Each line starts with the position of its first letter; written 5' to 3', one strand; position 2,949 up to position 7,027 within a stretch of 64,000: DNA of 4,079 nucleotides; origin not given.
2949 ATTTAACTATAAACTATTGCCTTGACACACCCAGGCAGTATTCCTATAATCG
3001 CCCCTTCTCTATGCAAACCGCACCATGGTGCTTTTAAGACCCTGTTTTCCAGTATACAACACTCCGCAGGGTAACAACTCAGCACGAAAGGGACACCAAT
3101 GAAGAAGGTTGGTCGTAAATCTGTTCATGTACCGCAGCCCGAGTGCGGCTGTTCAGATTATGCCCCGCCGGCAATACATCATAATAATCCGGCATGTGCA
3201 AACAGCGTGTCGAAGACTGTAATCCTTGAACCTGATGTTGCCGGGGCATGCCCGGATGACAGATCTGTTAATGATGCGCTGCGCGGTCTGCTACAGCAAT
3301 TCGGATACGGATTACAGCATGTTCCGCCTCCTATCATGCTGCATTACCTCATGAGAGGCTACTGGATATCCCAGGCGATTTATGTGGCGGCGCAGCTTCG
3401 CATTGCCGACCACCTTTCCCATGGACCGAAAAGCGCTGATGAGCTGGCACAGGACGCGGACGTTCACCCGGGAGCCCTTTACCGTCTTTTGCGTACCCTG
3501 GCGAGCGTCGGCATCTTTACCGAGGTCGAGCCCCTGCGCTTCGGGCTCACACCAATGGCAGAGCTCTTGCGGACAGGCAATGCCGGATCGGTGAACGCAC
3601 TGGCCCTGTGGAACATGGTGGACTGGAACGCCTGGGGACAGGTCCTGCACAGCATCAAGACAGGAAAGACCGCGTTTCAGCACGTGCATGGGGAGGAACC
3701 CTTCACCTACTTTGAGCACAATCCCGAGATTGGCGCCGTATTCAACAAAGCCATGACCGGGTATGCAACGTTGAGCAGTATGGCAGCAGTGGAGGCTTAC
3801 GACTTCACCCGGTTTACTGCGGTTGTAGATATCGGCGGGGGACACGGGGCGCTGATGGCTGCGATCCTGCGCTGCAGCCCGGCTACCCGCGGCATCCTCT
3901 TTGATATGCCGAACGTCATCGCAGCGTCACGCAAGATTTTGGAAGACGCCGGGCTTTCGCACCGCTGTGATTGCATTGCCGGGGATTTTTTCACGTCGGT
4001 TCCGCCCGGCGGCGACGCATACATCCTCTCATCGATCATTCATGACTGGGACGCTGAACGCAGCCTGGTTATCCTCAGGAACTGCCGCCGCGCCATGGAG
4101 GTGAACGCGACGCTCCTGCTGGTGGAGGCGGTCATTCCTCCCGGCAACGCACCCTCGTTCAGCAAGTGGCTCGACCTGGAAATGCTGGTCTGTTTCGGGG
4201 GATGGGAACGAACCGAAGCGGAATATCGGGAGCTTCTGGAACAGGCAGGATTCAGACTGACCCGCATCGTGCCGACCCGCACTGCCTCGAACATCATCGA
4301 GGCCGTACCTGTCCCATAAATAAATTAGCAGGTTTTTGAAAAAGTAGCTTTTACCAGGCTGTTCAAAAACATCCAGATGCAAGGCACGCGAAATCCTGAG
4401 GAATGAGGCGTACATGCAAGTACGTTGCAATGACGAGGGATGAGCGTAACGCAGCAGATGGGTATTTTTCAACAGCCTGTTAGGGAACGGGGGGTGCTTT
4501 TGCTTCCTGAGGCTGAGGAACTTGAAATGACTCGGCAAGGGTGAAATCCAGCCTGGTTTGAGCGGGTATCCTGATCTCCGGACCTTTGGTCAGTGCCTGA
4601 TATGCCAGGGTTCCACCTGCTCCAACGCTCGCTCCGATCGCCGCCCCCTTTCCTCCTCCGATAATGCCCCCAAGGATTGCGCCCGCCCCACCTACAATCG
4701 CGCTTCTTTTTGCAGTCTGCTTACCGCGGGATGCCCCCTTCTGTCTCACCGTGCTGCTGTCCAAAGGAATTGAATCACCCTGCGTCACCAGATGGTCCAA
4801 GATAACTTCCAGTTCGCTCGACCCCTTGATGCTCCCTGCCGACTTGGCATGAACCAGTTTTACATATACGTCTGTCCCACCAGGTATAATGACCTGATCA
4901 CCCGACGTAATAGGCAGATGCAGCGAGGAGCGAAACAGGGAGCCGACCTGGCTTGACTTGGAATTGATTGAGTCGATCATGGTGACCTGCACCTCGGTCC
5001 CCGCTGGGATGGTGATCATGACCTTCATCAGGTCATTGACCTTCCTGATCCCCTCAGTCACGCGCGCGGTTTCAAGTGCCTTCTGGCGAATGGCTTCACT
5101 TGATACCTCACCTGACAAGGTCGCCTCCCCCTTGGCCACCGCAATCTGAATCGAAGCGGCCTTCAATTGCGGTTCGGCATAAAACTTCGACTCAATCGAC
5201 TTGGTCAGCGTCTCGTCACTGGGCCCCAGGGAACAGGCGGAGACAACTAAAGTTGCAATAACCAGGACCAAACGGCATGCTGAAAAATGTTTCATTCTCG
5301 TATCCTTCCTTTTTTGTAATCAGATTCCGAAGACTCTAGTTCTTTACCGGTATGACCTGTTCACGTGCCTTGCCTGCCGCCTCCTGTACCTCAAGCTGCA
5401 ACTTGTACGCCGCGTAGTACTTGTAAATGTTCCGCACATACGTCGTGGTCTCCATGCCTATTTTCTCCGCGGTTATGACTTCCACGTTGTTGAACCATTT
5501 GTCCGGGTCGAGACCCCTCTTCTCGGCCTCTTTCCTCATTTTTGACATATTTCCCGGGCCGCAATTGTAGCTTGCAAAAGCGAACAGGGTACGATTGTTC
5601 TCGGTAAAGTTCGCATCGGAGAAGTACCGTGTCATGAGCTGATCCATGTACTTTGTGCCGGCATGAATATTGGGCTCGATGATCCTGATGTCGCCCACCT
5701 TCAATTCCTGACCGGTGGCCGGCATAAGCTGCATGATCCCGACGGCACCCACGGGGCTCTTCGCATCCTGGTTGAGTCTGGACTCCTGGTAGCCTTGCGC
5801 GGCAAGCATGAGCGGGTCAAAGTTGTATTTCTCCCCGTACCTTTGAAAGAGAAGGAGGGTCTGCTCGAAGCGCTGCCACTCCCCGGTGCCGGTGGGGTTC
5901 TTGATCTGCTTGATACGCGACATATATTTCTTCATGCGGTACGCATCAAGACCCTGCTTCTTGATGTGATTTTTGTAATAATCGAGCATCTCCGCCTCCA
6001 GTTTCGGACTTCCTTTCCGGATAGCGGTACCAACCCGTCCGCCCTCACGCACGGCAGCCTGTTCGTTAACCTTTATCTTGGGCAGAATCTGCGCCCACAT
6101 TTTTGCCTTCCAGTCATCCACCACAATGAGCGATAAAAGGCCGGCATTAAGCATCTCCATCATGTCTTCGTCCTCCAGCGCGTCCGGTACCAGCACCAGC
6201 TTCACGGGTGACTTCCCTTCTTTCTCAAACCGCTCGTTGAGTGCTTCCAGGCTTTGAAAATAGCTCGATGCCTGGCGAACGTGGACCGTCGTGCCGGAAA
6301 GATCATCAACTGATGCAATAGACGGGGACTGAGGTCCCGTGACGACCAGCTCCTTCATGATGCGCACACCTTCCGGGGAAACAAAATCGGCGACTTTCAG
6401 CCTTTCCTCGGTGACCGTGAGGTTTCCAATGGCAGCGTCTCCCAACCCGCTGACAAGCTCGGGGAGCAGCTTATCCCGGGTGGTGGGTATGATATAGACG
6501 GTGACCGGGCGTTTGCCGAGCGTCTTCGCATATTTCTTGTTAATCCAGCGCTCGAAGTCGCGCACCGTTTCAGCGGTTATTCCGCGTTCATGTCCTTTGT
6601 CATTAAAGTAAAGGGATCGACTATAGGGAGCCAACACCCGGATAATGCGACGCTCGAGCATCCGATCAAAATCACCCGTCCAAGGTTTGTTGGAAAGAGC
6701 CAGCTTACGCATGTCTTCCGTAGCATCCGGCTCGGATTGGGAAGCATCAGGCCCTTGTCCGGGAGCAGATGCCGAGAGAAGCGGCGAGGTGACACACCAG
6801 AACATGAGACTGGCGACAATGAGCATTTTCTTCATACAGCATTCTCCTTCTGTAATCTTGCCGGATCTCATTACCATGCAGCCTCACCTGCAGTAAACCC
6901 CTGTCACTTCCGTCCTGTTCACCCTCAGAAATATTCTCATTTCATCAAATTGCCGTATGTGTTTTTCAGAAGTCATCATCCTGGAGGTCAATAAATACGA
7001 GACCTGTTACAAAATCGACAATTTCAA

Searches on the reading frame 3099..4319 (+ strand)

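Call 60: search_protein_families(library=pfam, proteins=[window:3099-4319:+], max_evalue=0.0001)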
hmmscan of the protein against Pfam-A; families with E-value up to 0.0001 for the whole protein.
window:3099-4319:+ (406 aa): 2 families
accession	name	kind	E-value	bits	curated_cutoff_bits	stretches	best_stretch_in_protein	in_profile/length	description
PF00891.24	Methyltransf_2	-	1.6e-50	171.8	22.3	1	179-386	1-210/210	O-methyltransferase domain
PF08100.18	Dimerisation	-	1.4e-14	54.1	25.6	1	81-157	9-90/93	O-methyltransferase dimerisation domain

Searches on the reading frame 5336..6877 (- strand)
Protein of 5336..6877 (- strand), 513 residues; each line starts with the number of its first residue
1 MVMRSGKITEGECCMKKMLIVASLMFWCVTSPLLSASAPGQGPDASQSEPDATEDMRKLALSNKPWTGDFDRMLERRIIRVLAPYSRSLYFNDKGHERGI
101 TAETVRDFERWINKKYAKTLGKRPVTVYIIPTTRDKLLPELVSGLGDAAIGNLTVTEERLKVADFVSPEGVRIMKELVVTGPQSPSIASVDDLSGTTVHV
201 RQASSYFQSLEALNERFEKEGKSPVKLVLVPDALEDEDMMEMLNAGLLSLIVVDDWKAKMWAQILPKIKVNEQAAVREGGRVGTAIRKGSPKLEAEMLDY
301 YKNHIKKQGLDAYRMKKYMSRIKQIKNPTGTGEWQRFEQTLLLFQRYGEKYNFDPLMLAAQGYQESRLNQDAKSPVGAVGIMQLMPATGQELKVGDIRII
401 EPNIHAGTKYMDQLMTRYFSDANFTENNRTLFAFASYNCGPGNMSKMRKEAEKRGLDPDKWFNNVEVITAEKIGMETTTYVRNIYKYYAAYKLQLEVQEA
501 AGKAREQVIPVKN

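Call 60: search_protein_families(library=pfam, proteins=[window:5336-6877:-], max_evalue=0.0001)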
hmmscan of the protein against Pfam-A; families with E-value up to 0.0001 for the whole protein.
window:5336-6877:- (513 aa): 2 families
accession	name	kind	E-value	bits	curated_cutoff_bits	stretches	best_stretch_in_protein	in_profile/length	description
PF01464.25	SLT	-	1e-21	77.1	21.3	1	343-454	2-111/117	Transglycosylase SLT domain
PF00497.25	SBP_bac_3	-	1.1e-08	35.4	26.4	1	91-308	15-120/132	Bacterial extracellular solute-binding proteins, family 3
